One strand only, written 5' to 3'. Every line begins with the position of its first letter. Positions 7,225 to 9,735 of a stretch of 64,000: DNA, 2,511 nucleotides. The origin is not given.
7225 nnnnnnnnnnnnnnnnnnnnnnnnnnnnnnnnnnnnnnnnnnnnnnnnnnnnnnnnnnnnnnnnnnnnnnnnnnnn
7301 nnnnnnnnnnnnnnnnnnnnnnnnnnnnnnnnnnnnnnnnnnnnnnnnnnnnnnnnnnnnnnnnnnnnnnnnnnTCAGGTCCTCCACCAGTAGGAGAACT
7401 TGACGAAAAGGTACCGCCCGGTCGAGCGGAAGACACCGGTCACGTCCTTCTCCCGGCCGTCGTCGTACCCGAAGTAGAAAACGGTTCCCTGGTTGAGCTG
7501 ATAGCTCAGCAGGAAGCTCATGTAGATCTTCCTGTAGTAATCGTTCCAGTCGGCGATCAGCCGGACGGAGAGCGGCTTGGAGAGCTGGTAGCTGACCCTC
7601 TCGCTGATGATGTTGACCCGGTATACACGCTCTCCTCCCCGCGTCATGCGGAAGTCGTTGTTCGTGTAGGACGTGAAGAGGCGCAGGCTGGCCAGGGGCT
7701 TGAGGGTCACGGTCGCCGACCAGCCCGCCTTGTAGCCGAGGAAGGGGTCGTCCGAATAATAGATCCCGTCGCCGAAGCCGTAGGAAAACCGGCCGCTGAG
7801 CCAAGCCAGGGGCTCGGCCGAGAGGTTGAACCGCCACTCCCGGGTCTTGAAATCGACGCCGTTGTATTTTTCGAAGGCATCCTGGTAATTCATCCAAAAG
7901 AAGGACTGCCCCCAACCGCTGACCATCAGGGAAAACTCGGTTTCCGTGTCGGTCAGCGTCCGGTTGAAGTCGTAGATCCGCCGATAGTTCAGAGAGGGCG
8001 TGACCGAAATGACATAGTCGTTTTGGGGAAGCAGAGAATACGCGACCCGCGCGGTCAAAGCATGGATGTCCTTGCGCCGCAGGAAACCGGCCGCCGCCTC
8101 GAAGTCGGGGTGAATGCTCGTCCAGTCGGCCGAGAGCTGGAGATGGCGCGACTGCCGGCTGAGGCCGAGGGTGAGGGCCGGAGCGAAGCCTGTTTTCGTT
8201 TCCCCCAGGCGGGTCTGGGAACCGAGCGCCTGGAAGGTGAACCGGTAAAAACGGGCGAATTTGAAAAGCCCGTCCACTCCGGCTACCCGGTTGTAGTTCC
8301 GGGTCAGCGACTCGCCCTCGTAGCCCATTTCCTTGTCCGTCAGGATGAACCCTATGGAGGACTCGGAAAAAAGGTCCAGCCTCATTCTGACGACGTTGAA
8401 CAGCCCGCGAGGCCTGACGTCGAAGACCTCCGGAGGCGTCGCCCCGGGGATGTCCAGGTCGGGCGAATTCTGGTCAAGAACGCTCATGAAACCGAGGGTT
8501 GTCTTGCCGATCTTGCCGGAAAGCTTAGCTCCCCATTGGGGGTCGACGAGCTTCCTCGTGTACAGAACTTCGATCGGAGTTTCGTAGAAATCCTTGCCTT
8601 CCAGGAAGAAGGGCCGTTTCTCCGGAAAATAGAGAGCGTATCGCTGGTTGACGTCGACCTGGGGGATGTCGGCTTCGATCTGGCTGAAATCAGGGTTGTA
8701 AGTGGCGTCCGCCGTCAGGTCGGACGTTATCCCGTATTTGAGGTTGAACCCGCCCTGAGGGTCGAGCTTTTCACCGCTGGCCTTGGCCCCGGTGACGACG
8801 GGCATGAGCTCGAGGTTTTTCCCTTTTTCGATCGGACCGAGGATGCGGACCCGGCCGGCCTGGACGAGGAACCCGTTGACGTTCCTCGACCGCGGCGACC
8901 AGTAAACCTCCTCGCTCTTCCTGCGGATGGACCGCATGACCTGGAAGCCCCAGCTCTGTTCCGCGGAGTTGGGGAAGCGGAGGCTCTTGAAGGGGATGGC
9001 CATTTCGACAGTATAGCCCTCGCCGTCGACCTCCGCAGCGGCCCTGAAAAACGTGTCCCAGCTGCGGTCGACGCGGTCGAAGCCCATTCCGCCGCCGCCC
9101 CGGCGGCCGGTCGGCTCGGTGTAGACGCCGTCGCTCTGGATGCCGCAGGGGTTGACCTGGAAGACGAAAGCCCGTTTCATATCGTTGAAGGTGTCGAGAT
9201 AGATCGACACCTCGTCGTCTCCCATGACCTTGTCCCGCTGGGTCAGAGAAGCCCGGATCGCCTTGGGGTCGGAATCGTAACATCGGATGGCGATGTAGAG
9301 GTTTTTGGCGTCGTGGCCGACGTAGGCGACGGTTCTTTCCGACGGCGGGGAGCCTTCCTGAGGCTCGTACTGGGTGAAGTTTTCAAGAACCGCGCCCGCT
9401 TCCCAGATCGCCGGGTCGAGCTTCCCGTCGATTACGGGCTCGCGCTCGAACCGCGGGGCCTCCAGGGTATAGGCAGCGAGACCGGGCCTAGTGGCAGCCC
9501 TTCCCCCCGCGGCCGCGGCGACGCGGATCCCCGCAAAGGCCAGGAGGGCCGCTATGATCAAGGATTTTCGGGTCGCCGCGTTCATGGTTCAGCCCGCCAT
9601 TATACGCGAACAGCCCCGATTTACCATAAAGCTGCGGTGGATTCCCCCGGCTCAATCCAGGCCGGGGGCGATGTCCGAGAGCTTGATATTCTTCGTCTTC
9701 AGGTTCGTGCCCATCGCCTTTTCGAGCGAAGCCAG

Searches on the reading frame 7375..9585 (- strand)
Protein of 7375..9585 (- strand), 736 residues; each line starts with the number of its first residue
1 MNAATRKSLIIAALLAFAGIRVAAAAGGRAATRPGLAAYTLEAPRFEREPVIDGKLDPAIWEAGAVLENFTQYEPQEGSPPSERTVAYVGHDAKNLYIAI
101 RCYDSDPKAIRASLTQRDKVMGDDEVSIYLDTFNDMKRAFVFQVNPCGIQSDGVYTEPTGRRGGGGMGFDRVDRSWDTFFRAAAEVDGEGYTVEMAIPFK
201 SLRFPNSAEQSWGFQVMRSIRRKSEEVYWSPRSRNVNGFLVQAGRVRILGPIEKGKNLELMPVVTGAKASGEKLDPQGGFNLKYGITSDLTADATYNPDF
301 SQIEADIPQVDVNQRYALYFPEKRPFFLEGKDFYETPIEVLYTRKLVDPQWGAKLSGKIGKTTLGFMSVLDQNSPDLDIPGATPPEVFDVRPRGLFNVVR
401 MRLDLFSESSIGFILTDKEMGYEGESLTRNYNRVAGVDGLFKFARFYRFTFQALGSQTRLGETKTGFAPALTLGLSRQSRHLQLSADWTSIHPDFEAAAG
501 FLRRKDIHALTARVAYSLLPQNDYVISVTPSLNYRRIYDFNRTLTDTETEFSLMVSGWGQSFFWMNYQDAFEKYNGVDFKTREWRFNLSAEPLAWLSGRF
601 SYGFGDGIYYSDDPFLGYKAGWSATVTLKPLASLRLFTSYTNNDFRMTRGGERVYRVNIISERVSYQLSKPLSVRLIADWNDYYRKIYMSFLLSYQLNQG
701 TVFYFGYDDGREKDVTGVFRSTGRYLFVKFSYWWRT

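Call 59: search_protein_families(library=pfam, proteins=[window:7375-9585:-], max_evalue=0.00001)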
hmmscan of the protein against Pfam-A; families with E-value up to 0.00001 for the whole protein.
window:7375-9585:- (736 aa): 2 families
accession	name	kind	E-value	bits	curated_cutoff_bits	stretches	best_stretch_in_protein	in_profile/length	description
PF19313.5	DUF5916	-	1.5e-15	57.4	22.6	1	261-345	8-93/572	Domain of unknown function (DUF5916)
PF06452.16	CBM9_1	-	2.3e-09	37.8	23.4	1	52-217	1-147/185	Carbohydrate family 9 binding domain-like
